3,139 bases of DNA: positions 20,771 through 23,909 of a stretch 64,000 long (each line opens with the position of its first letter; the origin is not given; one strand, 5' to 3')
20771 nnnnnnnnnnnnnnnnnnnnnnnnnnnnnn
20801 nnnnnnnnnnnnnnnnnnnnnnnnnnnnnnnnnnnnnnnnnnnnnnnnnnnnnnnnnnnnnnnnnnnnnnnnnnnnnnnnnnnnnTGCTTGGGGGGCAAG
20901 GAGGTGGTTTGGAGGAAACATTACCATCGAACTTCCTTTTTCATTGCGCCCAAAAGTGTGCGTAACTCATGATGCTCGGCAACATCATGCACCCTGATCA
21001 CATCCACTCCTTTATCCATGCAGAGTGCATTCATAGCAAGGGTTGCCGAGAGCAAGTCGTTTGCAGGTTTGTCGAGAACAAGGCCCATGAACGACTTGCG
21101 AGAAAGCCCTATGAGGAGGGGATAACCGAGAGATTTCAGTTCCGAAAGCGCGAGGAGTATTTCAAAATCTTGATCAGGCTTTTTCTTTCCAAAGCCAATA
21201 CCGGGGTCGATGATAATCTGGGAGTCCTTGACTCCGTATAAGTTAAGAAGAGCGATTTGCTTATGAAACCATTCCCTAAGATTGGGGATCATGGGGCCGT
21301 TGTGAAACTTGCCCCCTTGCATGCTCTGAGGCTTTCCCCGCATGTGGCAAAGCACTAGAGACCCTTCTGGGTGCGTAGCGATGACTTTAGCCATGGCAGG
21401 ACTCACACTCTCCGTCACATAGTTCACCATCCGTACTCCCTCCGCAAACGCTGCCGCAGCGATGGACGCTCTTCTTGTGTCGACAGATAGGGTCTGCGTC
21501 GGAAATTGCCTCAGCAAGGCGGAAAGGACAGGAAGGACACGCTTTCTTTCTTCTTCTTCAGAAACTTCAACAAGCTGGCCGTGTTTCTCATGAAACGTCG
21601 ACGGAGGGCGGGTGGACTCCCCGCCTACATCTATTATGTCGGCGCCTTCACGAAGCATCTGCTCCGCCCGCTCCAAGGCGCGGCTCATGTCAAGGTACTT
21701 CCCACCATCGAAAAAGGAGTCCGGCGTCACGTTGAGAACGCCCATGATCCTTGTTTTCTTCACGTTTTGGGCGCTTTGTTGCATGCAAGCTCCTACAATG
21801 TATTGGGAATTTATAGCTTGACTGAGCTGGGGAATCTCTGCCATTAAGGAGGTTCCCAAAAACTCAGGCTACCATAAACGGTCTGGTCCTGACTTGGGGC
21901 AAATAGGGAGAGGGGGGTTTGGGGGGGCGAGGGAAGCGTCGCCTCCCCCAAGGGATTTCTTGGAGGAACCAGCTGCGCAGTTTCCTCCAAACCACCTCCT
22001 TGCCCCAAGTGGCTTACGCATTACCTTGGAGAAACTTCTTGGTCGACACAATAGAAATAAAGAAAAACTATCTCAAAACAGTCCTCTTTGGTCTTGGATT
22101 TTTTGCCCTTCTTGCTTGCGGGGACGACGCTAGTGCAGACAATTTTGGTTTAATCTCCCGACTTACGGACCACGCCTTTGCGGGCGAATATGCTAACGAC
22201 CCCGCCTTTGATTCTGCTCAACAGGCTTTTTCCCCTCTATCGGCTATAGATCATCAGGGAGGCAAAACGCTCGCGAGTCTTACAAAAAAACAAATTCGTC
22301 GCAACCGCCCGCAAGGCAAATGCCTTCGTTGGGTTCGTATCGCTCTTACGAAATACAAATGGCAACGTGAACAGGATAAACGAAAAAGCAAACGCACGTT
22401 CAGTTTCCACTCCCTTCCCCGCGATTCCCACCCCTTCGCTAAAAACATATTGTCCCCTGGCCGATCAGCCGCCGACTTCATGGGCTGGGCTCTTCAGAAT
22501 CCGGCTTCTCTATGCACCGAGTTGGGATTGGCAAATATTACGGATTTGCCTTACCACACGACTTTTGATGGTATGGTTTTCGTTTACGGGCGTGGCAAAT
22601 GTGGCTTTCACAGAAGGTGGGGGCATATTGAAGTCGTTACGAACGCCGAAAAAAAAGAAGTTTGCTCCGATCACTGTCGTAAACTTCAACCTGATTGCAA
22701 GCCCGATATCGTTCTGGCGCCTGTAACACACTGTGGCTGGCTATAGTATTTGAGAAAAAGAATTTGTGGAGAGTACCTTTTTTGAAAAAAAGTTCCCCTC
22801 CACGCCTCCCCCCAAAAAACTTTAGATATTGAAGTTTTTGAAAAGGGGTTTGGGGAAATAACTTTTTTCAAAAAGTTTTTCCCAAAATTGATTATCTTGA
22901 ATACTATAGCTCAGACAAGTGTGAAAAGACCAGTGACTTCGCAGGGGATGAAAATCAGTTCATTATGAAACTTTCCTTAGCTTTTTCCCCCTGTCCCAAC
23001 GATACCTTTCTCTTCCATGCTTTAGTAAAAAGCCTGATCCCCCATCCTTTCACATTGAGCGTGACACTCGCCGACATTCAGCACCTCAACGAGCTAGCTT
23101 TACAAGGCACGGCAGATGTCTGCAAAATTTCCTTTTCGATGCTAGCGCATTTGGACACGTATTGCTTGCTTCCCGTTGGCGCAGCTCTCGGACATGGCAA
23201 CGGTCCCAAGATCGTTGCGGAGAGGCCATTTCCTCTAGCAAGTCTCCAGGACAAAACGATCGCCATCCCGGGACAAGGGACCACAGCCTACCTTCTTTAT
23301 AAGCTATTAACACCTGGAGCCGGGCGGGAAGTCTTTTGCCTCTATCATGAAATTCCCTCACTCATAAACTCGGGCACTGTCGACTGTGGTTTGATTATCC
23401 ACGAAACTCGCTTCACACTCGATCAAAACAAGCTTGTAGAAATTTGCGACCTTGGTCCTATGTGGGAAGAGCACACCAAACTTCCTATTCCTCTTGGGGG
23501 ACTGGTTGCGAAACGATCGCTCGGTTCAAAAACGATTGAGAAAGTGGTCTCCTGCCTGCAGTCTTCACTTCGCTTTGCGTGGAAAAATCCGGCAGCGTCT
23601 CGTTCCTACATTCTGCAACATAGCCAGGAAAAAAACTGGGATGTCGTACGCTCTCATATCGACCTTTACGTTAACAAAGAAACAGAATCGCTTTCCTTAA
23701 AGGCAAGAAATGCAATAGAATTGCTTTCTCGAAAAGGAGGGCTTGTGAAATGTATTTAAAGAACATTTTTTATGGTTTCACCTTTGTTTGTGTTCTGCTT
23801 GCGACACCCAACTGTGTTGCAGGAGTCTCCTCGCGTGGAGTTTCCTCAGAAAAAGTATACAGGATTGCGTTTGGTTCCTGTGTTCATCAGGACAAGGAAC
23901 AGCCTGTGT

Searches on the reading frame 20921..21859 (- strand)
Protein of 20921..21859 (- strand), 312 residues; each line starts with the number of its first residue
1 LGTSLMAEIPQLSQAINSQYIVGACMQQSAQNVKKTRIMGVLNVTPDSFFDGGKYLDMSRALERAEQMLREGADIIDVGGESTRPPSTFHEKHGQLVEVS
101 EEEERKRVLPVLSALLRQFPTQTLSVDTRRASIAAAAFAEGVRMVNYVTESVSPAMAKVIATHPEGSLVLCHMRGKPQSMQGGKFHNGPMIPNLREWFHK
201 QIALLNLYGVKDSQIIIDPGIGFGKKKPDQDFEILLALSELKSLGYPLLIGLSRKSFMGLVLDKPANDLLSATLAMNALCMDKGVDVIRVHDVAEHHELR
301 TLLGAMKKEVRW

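Call 52: search_protein_families(library=pfam, proteins=[window:20921-21859:-], max_evalue=0.00001)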
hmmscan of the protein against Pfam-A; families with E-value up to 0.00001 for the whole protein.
window:20921-21859:- (312 aa): 1 family
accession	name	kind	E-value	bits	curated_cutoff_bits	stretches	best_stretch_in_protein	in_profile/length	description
PF00809.28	Pterin_bind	-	1.8e-68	231.2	25.5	1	39-291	1-244/244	Pterin binding enzyme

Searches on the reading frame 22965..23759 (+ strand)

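Call 52: search_protein_families(library=pfam, proteins=[window:22965-23759:+], max_evalue=0.00001)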
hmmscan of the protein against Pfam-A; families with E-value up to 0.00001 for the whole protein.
window:22965-23759:+ (264 aa): 1 family
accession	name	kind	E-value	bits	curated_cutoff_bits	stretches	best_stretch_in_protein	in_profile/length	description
PF02621.19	VitK2_biosynth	-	4.7e-63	213.4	26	1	3-257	1-249/252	Menaquinone biosynthesis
